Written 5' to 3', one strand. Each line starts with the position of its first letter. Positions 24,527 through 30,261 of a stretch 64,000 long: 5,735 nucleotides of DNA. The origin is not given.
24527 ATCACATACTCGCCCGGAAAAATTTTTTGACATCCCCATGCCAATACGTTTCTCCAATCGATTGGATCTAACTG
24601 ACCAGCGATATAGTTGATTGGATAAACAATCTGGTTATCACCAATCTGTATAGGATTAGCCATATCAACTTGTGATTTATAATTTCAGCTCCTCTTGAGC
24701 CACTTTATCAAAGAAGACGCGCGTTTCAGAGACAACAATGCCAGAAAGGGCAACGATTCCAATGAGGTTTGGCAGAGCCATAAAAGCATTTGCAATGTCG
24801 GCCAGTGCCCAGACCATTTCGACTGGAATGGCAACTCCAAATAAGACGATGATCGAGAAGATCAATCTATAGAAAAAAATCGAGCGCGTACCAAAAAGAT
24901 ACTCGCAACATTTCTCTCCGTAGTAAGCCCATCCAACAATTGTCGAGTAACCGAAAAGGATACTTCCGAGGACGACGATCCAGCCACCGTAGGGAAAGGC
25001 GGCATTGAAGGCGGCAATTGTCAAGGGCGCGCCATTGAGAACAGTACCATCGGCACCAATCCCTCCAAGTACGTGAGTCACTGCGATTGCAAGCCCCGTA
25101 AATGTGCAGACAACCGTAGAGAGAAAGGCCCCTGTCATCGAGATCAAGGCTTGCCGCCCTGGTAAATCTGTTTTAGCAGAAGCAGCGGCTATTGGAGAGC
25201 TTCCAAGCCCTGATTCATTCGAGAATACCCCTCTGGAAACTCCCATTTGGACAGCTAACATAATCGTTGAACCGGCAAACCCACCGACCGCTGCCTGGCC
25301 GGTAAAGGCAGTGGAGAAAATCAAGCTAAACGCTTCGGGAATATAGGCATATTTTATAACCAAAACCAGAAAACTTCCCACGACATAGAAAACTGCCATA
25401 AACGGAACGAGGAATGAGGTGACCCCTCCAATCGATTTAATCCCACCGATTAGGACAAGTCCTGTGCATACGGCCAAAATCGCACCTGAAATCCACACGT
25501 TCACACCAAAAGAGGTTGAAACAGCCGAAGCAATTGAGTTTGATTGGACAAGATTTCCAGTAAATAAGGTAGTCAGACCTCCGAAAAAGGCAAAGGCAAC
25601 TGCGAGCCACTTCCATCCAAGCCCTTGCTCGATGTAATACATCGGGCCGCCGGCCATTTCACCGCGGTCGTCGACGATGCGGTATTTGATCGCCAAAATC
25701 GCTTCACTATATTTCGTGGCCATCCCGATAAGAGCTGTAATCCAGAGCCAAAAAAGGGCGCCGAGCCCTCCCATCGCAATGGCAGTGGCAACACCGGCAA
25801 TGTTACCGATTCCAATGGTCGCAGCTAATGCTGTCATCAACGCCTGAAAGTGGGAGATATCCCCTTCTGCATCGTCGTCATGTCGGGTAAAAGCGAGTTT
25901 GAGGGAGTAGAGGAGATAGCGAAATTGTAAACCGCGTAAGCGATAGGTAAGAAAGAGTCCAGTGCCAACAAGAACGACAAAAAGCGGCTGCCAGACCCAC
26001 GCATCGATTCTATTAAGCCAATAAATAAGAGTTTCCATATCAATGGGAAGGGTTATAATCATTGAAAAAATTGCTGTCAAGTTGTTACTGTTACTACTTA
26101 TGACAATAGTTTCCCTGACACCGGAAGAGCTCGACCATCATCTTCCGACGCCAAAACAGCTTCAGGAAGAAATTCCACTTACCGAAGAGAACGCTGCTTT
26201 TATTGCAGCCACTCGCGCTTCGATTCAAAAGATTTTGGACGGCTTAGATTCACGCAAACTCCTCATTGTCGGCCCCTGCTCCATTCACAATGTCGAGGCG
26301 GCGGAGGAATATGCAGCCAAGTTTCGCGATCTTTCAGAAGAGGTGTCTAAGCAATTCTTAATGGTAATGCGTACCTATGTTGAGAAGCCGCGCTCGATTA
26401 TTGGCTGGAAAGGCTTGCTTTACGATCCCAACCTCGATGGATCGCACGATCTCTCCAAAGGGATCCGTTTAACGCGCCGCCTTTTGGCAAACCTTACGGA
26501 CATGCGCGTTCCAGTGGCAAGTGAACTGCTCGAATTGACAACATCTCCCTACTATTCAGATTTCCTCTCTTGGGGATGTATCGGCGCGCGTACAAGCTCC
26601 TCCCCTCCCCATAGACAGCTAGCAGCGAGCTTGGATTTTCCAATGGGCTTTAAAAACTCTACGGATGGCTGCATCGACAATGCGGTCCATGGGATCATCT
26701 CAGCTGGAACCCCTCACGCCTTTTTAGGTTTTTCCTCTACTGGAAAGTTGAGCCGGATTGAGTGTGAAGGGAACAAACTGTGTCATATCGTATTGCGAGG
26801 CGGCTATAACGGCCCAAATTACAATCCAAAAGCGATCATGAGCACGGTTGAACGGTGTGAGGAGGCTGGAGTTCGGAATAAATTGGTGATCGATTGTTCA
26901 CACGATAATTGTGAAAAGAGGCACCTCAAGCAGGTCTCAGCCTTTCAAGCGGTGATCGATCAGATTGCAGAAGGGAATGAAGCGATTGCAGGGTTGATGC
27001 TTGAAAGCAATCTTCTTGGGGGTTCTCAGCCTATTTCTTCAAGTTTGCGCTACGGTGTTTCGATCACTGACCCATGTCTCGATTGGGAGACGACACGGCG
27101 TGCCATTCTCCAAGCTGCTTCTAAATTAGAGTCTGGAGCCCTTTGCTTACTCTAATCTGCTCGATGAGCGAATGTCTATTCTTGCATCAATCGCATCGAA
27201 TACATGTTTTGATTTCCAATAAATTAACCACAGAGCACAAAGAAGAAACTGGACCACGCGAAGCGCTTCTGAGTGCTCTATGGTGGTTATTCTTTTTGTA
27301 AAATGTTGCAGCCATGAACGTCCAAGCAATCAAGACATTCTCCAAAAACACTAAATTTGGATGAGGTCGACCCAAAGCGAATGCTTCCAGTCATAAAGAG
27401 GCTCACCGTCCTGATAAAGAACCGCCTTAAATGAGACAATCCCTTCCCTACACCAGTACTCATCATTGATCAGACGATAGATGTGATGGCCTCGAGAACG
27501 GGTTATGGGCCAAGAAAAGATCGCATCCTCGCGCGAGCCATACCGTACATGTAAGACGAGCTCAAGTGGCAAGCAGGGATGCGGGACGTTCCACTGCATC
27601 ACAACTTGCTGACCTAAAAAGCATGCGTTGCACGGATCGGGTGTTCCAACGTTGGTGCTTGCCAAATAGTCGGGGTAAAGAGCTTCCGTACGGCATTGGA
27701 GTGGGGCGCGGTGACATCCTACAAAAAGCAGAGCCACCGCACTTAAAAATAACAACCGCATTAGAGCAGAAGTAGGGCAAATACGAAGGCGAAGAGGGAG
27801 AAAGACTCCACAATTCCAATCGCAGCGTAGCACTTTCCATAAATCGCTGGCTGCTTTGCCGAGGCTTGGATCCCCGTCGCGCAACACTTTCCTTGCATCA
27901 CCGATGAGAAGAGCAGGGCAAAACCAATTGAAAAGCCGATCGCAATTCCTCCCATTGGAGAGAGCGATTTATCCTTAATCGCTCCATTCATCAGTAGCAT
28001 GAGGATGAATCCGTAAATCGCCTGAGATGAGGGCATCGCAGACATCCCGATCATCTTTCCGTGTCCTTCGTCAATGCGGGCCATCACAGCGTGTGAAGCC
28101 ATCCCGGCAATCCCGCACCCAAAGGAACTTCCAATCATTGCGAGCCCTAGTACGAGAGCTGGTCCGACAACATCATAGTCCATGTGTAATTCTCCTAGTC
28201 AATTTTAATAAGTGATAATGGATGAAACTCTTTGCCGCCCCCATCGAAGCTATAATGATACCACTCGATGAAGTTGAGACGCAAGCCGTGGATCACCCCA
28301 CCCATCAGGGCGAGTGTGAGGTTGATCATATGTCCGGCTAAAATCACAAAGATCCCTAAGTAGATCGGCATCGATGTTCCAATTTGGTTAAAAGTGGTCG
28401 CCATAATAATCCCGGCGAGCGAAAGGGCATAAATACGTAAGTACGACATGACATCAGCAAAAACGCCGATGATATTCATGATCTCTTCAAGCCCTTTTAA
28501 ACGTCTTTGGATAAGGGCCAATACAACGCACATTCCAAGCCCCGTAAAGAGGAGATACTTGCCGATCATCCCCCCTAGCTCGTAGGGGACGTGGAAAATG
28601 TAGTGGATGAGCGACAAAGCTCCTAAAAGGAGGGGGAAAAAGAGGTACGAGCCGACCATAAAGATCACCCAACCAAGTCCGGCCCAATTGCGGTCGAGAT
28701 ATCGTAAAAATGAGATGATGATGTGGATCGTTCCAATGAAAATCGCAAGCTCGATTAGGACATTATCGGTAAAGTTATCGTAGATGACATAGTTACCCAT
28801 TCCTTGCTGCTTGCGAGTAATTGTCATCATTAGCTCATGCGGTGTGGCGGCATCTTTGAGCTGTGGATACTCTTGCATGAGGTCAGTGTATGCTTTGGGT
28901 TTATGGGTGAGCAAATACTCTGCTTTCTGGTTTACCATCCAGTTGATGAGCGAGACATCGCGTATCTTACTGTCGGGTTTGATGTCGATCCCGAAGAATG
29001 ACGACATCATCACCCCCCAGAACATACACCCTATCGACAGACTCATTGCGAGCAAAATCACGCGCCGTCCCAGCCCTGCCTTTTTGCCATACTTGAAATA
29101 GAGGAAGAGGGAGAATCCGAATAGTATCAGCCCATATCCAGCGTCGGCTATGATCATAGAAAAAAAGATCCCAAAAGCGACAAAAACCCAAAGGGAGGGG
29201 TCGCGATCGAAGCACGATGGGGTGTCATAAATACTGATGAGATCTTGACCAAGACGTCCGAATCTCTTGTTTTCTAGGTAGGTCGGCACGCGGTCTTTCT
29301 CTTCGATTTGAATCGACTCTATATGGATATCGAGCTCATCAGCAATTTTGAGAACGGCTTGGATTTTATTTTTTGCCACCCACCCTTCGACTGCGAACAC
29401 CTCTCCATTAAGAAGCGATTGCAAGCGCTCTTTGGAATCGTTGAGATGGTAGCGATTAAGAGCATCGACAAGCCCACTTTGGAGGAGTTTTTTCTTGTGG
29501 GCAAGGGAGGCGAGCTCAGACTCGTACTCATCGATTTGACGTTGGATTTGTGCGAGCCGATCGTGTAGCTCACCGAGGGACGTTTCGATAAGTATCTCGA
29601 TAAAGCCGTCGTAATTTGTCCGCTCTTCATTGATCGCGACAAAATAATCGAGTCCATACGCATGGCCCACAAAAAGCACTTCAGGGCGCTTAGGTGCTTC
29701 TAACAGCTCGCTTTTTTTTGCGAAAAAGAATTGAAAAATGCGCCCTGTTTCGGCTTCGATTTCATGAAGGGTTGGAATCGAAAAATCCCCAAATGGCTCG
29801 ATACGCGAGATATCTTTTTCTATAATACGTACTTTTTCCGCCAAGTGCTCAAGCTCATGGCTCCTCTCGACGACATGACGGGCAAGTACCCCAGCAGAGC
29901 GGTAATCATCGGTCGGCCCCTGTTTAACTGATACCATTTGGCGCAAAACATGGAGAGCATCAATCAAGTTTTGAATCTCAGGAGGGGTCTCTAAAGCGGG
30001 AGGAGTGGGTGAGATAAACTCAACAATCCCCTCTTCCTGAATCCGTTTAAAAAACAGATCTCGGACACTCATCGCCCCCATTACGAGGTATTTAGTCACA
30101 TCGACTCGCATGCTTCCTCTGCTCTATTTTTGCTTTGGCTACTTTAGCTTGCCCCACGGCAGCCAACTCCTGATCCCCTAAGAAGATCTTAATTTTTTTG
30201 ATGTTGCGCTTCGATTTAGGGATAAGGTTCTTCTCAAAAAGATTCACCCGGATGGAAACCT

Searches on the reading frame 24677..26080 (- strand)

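Call 63: search_protein_families(library=pfam, proteins=[window:24677-26080:-], max_evalue=0.001)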
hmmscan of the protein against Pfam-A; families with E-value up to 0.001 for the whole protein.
window:24677-26080:- (467 aa): 1 family
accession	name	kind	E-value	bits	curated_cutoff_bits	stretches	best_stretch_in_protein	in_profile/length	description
PF01235.23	Na_Ala_symp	-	3.6e-131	438.5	24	1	66-464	4-387/392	Sodium:alanine symporter family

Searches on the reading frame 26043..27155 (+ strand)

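Call 63: search_protein_families(library=pfam, proteins=[window:26043-27155:+], max_evalue=0.001)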
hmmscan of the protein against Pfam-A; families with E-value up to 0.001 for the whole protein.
window:26043-27155:+ (370 aa): 1 family
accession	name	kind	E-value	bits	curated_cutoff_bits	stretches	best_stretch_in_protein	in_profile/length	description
PF00793.26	DAHP_synth_1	-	1.2e-65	221.6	25.5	1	60-352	5-266/270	DAHP synthetase I family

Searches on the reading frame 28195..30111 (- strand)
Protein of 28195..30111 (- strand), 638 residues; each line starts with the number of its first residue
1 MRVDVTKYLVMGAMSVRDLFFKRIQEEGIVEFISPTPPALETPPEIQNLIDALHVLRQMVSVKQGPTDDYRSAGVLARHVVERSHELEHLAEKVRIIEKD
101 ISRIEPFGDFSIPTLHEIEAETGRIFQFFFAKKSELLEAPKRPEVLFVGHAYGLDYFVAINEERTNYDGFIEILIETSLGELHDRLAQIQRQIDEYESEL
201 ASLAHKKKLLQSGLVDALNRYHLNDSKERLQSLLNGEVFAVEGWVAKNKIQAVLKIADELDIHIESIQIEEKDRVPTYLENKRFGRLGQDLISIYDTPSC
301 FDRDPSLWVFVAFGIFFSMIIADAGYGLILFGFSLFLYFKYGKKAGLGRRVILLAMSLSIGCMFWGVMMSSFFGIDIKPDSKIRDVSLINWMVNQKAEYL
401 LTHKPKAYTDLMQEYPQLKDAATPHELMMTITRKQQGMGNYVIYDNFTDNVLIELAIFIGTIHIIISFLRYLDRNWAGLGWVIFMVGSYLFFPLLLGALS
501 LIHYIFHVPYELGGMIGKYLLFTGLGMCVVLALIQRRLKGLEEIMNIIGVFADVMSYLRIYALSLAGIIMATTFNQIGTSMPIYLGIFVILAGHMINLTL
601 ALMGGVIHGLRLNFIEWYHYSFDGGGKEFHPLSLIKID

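Call 63: search_protein_families(library=pfam, proteins=[window:28195-30111:-], max_evalue=0.001)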
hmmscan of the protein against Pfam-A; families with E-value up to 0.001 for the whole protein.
window:28195-30111:- (638 aa): 1 family
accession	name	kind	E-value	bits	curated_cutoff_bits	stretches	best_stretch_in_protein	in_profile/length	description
PF01496.24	V_ATPase_I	-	1.7e-16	59.9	30.7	2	233-345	303-421/815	V-type ATPase 116kDa subunit family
